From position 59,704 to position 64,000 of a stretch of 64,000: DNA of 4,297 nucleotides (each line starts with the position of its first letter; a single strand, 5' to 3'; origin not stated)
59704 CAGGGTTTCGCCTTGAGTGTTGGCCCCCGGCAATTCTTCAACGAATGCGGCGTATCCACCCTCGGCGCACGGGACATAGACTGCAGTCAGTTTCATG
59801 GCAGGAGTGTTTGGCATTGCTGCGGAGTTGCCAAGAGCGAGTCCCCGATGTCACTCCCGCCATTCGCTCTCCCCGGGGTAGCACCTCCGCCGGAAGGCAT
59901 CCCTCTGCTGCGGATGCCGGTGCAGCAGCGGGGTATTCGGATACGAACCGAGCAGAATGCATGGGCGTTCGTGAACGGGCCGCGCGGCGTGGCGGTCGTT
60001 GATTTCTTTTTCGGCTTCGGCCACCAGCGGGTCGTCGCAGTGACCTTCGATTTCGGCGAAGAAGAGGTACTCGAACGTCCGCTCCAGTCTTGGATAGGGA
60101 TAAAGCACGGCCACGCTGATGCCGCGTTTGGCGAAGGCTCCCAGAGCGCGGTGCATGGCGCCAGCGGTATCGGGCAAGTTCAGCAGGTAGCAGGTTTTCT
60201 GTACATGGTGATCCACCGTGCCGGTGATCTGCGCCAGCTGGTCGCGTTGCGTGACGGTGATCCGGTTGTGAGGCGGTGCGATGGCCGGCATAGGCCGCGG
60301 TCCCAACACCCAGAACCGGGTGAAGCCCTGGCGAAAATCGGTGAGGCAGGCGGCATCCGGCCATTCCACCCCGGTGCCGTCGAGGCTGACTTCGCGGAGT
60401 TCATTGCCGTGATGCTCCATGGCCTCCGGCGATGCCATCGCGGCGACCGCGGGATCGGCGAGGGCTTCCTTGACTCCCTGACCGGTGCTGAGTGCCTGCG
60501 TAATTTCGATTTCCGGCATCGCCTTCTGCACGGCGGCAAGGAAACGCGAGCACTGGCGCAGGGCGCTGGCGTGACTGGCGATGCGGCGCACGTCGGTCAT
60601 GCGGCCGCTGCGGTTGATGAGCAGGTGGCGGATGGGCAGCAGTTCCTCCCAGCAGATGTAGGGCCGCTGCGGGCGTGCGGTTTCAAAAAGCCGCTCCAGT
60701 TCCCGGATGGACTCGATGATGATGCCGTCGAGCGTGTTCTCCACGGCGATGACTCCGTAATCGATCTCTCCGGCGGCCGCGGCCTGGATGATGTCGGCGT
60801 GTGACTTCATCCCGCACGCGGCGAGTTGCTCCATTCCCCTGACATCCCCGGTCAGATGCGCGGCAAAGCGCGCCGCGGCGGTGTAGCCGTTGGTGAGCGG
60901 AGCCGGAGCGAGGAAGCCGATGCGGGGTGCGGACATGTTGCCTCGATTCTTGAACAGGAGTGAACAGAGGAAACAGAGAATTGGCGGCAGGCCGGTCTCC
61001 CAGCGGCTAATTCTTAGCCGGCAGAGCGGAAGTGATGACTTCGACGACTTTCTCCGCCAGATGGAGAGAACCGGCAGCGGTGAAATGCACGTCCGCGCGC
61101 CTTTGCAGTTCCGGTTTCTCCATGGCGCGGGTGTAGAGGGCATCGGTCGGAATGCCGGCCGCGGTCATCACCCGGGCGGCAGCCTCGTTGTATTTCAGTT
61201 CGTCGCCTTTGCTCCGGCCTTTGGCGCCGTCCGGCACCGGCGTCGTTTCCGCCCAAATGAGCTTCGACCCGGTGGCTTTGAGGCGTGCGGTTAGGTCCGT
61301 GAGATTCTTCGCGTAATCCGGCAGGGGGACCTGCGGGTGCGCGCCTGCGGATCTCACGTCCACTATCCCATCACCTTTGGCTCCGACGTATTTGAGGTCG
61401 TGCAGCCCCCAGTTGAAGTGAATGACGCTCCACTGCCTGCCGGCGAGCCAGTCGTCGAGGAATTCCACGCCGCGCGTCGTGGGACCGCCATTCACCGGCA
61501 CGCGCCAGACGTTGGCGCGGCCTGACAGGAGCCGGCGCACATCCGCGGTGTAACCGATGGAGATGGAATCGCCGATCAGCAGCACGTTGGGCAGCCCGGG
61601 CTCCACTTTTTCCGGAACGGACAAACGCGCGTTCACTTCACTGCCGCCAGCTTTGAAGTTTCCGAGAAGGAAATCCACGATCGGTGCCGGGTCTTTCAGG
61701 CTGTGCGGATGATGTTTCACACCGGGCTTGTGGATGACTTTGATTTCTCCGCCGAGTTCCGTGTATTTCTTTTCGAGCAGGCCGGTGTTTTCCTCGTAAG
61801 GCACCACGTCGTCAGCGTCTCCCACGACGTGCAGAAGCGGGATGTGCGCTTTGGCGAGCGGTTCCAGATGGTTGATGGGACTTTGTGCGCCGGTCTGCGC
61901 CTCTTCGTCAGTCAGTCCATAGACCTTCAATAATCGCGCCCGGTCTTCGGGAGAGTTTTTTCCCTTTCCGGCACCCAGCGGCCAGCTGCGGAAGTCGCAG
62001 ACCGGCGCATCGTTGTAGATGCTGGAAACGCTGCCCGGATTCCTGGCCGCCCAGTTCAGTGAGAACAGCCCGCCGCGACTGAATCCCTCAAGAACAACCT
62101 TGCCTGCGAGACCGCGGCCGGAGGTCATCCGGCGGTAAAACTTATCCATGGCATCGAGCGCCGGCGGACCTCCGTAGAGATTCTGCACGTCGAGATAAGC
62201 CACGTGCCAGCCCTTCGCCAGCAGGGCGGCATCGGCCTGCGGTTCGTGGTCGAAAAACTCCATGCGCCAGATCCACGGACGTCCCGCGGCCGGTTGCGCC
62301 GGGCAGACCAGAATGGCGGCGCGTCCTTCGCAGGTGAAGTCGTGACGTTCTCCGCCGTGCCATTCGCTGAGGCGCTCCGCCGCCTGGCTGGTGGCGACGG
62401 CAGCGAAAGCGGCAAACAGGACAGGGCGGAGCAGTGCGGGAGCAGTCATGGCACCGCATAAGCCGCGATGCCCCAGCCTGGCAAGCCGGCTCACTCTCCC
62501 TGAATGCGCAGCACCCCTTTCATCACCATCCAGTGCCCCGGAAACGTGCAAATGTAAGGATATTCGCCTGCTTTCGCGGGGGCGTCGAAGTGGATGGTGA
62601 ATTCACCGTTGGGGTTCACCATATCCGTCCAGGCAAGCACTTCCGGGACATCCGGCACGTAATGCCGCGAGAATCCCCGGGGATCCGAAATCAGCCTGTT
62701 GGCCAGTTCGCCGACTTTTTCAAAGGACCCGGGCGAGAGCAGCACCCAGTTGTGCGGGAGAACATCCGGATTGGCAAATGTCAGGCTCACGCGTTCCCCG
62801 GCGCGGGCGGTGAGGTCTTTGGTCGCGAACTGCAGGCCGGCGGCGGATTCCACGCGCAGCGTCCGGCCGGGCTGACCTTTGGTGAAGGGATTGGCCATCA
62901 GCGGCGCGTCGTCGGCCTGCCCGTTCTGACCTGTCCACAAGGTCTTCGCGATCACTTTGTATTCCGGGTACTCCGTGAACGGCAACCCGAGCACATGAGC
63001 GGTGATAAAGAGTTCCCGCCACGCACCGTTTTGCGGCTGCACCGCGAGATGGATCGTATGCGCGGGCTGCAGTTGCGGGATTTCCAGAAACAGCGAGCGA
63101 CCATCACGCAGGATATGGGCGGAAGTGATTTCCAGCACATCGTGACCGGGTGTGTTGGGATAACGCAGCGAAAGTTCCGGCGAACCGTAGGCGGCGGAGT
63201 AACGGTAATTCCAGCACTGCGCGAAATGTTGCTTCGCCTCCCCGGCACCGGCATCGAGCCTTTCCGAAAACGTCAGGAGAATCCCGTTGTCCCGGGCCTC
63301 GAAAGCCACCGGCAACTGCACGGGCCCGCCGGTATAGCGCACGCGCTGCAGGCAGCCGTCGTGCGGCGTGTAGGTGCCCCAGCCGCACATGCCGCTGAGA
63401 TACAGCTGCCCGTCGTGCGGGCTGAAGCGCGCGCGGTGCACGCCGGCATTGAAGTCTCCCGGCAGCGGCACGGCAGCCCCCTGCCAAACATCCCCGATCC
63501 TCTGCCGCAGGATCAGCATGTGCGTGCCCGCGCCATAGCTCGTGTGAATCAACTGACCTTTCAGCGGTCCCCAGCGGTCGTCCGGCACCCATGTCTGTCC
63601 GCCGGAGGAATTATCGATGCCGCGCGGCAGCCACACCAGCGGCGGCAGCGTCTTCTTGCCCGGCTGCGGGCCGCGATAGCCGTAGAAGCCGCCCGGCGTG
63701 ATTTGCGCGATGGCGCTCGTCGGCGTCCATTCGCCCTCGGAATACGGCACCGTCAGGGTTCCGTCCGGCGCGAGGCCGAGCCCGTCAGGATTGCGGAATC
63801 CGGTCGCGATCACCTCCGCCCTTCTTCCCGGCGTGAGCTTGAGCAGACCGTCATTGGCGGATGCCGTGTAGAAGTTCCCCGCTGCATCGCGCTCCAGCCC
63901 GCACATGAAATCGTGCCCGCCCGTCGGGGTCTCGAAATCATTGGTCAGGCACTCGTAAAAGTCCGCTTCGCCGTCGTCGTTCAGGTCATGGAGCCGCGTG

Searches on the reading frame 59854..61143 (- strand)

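Call 73: search_protein_families(library=pfam, proteins=[window:59854-61143:-], max_evalue=0.0001)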
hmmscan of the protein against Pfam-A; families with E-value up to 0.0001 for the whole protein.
window:59854-61143:- (430 aa): 1 family
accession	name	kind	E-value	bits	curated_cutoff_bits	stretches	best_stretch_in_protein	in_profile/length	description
PF00800.23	PDT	-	4.9e-25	88.8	25.2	1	104-249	20-158/181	Prephenate dehydratase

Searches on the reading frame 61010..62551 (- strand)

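Call 73: search_protein_families(library=pfam, proteins=[window:61010-62551:-], max_evalue=0.0001)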
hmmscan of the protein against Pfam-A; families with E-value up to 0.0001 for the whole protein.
window:61010-62551:- (514 aa): 1 family
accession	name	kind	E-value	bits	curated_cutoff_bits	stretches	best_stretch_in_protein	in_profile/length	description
PF13472.12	Lipase_GDSL_2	-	1.4e-05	26.1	32.9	1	326-494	2-175/178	GDSL-like Lipase/Acylhydrolase family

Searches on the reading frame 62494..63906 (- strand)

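Call 73: search_protein_families(library=pfam, proteins=[window:62494-63906:-], max_evalue=0.0001)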
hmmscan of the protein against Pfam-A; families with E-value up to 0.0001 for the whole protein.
window:62494-63906:- (471 aa): 1 family
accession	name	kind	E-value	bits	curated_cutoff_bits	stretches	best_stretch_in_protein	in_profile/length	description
PF00127.26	Copper-bind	-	3.2e-09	37.5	21.2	1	351-468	6-98/99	Copper binding proteins, plastocyanin/azurin family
